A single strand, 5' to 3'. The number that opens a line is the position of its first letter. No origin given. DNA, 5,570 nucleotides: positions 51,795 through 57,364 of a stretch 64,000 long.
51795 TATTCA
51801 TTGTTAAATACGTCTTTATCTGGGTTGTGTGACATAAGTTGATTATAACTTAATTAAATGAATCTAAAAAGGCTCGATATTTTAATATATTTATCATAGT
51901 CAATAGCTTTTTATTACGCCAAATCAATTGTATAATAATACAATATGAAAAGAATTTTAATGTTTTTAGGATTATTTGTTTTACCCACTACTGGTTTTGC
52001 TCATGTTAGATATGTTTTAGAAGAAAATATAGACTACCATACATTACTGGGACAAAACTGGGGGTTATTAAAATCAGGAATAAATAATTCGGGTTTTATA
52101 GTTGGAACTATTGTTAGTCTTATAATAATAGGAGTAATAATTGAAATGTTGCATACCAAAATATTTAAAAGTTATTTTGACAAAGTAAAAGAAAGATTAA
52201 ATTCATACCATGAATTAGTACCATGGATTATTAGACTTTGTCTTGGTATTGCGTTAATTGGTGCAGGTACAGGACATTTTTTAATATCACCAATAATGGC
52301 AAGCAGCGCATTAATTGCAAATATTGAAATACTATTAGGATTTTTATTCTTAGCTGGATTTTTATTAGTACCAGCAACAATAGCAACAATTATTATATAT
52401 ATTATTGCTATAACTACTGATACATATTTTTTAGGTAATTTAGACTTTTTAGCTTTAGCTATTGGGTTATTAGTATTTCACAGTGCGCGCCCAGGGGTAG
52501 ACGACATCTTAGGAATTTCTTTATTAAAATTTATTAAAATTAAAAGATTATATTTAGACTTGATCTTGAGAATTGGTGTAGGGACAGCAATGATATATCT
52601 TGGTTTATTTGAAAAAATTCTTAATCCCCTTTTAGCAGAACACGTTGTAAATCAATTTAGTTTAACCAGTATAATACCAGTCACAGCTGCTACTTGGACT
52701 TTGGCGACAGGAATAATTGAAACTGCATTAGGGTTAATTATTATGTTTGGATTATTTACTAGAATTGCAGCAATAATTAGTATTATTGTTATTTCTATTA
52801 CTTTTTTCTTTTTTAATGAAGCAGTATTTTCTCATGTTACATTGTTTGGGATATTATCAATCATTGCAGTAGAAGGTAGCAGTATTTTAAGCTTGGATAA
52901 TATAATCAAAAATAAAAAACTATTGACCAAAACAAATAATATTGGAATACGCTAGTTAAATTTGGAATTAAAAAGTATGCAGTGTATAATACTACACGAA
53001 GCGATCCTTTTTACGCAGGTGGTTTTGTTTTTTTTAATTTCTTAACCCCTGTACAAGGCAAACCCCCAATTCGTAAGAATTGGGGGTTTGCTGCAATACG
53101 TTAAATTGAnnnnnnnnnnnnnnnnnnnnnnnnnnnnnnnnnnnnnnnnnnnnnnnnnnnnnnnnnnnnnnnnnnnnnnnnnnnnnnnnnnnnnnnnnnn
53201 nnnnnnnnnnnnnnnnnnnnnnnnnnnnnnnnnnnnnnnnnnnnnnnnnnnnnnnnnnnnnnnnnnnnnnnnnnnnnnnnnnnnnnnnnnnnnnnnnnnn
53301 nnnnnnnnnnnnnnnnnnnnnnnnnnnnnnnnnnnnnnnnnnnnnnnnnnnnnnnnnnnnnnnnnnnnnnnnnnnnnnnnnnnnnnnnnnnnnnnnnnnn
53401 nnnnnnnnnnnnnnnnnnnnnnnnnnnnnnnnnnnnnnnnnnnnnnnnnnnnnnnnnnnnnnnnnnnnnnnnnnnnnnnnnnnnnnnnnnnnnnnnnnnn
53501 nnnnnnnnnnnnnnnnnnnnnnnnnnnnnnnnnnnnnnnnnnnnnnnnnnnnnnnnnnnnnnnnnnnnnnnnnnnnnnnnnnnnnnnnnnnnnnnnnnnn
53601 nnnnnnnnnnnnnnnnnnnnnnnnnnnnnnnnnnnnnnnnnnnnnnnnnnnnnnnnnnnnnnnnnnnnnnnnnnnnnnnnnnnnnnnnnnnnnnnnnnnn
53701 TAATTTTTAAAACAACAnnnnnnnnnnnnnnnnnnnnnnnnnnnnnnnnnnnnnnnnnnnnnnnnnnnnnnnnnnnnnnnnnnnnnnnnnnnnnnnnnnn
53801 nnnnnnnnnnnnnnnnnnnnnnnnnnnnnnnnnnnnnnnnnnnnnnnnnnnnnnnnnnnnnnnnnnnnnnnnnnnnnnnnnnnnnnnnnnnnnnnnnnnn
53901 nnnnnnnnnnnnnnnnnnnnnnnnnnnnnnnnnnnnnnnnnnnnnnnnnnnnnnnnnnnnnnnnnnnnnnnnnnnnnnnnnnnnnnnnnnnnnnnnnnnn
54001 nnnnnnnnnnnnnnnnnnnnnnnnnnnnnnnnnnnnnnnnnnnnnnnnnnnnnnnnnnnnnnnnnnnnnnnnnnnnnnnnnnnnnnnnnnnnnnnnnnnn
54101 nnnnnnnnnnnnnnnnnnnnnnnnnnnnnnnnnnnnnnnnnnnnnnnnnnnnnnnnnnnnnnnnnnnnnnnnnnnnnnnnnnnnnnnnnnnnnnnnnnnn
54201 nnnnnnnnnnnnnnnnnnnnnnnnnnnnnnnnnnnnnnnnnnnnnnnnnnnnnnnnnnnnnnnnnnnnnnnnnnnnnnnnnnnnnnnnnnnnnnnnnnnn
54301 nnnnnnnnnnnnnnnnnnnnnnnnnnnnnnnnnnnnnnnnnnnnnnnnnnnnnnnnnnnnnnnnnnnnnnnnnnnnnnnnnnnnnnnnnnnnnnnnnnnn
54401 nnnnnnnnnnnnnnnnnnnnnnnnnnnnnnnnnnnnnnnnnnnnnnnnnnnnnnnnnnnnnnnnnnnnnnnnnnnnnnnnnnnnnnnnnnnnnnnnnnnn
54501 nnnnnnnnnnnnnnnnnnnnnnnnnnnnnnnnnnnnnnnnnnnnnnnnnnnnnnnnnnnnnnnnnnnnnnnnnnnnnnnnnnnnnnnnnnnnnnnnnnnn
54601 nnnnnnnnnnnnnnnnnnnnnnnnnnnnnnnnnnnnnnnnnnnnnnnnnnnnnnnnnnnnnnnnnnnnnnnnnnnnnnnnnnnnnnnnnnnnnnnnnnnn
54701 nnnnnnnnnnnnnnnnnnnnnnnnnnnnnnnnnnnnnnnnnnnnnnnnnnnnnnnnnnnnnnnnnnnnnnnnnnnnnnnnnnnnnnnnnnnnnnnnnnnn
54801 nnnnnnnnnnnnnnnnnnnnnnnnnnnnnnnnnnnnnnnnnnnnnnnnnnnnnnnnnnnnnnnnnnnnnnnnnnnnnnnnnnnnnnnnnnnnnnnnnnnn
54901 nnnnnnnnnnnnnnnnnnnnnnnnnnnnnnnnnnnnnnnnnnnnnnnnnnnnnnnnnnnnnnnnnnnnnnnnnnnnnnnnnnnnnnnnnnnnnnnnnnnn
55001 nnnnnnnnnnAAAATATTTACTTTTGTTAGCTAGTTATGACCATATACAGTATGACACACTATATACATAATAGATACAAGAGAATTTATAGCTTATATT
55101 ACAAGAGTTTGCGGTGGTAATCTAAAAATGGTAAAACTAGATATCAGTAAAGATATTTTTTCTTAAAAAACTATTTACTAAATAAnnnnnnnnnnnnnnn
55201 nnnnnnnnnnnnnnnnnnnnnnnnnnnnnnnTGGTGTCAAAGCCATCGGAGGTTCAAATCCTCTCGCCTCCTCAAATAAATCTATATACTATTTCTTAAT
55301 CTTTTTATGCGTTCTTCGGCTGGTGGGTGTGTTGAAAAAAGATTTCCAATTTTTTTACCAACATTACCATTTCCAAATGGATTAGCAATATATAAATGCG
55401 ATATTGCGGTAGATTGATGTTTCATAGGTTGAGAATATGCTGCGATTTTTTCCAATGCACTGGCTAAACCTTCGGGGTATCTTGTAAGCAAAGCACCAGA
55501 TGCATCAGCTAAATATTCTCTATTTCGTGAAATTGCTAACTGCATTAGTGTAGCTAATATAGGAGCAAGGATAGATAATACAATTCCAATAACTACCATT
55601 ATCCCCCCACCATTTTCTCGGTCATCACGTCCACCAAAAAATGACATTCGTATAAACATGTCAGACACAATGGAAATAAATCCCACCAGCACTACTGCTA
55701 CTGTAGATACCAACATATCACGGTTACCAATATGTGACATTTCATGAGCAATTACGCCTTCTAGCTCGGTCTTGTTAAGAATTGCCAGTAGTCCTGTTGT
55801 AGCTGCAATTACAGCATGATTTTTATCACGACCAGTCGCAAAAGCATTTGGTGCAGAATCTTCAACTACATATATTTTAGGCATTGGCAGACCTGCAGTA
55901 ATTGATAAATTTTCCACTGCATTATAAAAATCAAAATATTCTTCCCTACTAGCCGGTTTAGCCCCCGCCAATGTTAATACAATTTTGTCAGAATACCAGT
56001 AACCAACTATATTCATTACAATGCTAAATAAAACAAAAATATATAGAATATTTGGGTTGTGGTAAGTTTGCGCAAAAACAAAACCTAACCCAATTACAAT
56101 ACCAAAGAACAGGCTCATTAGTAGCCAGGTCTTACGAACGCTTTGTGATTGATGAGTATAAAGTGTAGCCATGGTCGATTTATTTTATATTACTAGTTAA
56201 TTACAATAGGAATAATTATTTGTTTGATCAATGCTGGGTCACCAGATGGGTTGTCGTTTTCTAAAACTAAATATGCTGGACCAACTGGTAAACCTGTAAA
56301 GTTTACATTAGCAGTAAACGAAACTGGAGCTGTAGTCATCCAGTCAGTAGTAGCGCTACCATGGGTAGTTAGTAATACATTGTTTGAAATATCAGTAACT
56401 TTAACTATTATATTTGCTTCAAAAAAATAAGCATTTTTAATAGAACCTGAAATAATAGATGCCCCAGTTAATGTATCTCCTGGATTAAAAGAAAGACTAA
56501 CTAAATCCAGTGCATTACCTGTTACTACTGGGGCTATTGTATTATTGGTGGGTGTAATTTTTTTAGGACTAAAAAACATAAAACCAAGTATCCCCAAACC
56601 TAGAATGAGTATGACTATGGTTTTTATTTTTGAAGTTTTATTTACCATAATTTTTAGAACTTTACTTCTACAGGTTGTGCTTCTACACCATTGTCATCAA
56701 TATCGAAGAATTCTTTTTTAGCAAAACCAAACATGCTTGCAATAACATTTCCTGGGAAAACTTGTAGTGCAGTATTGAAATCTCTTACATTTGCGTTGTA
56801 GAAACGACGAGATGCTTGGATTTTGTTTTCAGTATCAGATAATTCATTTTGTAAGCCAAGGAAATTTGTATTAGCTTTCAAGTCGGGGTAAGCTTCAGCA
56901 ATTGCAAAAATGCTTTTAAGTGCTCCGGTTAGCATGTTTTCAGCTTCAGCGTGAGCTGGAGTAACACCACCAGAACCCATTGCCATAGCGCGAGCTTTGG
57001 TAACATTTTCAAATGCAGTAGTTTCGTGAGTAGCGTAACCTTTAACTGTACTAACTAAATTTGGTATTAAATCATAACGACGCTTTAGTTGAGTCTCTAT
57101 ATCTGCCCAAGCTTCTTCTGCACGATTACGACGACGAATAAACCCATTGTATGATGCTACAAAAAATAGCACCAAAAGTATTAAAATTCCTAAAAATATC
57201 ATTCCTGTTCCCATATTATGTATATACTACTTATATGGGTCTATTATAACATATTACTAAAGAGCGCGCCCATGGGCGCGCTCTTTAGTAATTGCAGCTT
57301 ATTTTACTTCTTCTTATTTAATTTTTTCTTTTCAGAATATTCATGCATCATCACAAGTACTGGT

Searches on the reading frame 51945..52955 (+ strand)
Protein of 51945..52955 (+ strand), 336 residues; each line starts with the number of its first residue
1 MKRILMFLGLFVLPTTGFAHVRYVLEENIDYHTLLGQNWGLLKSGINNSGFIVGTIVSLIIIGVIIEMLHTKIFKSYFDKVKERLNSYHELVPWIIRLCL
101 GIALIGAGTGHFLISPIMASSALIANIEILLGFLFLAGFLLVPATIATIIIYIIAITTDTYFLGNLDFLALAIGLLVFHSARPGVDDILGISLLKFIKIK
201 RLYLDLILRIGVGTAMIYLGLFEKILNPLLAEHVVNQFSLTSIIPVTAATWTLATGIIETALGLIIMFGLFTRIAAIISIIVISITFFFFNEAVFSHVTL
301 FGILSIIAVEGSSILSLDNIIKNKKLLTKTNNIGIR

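Call 3: search_protein_families(library=pfam, proteins=[window:51945-52955:+], max_evalue=0.1)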
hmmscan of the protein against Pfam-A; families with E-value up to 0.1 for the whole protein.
window:51945-52955:+ (336 aa): 2 families
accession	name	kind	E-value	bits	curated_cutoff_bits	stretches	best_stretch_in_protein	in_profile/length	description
PF07681.17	DoxX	-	2.4e-07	31.7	23.6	1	205-291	2-84/85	DoxX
PF05090.19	HTTM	-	7e-05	23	27.7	1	209-325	13-134/259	HTTM domain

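Call 4: search_protein_families(library=ncbifam, proteins=[window:51945-52955:+], max_evalue=0.1)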
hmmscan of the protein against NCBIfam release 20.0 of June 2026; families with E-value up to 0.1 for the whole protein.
window:51945-52955:+ (336 aa): 1 family
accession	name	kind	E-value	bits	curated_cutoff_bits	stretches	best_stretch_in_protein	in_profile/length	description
NF009776.0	PRK13275.1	equivalog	0.025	13.8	64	1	28-69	22-66/70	tetrahydromethanopterin S-methyltransferase subunit F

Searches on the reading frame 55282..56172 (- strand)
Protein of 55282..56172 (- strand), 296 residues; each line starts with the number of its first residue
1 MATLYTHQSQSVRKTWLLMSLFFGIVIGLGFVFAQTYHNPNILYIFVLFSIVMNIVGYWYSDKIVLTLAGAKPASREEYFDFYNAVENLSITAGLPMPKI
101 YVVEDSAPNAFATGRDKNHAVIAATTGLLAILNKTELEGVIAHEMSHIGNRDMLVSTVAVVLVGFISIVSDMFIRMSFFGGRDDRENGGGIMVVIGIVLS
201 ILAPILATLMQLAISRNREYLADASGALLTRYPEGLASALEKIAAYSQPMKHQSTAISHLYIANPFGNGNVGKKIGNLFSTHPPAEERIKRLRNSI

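Call 44: search_protein_families(library=pfam, proteins=[window:55282-56172:-], max_evalue=0.001)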
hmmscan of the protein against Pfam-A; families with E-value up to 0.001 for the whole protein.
window:55282-56172:- (296 aa): 1 family
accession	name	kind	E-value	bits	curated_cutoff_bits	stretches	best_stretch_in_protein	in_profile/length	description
PF01435.24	Peptidase_M48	-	4.5e-33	115.1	20.3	1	86-294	11-184/186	Peptidase family M48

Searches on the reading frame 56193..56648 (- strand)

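Call 3: search_protein_families(library=pfam, proteins=[window:56193-56648:-], max_evalue=0.1)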
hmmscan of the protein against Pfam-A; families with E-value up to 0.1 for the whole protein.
window:56193-56648:- (151 aa): 1 family
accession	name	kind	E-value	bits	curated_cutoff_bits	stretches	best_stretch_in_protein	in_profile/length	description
PF10648.15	Gmad2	-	3.4e-05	24.5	25.7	1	56-135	9-83/86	Immunoglobulin-like domain of bacterial spore germination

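Call 4: search_protein_families(library=ncbifam, proteins=[window:56193-56648:-], max_evalue=0.1)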
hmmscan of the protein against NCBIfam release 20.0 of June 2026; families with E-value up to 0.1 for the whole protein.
window:56193-56648:- (151 aa): 0 families

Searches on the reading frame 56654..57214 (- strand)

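Call 44: search_protein_families(library=pfam, proteins=[window:56654-57214:-], max_evalue=0.001)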
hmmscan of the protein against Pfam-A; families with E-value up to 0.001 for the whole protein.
window:56654-57214:- (186 aa): 1 family
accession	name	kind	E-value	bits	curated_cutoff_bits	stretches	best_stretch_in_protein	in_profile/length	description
PF04011.17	LemA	-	1.2e-57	194.3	26.2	1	35-186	1-149/149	LemA family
